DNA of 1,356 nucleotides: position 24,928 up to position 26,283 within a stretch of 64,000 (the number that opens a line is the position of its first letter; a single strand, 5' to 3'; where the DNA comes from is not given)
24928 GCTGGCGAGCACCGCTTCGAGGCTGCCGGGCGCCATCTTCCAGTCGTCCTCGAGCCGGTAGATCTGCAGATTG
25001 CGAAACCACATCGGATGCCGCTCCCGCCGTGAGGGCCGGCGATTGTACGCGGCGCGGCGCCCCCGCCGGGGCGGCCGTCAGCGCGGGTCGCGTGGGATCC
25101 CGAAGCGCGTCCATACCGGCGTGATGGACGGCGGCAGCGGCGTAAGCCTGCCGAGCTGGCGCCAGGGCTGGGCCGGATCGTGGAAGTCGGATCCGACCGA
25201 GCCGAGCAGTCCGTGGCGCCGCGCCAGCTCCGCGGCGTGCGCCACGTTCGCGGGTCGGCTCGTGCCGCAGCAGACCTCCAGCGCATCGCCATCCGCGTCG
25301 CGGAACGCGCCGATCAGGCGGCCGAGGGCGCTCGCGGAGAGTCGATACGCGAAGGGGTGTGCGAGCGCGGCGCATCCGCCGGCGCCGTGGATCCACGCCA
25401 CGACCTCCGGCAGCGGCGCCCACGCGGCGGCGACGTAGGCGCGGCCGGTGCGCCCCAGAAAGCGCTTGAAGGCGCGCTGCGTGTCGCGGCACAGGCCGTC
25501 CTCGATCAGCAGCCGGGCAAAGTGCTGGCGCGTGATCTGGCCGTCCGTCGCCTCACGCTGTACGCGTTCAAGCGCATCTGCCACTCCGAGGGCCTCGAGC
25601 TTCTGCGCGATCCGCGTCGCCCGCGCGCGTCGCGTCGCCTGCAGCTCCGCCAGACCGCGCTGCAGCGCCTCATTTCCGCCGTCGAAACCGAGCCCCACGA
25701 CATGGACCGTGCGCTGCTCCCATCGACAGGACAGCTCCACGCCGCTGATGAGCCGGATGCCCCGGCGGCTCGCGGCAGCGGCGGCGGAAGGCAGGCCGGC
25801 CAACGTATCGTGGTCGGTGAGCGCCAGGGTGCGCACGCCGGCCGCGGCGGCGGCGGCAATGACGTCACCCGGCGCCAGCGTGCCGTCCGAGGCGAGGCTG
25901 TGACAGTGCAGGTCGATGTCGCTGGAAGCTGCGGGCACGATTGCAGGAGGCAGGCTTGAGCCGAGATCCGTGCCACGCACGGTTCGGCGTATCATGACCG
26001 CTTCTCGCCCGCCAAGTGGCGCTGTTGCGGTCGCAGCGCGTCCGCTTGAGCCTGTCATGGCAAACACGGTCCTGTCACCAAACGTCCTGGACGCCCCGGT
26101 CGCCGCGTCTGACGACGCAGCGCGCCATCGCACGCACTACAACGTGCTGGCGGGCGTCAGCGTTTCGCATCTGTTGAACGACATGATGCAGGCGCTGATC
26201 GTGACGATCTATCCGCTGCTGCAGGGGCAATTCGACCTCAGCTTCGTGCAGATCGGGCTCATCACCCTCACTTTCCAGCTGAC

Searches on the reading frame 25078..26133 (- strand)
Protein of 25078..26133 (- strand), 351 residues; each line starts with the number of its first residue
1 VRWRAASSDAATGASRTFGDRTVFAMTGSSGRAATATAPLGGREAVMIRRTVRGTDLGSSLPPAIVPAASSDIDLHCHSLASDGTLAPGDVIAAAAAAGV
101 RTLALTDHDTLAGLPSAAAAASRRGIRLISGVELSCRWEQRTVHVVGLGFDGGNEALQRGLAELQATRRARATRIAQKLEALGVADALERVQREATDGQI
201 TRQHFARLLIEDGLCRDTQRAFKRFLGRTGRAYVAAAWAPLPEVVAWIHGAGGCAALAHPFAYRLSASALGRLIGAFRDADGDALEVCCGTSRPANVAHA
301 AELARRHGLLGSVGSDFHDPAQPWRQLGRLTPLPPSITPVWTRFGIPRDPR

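Call 62: search_protein_families(library=pfam, proteins=[window:25078-26133:-], max_evalue=0.001)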
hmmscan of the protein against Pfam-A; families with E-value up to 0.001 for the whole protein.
window:25078-26133:- (351 aa): 1 family
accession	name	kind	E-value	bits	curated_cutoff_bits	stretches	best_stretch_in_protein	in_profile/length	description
PF02811.25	PHP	-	4.7e-12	47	26.4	1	74-137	1-66/164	PHP domain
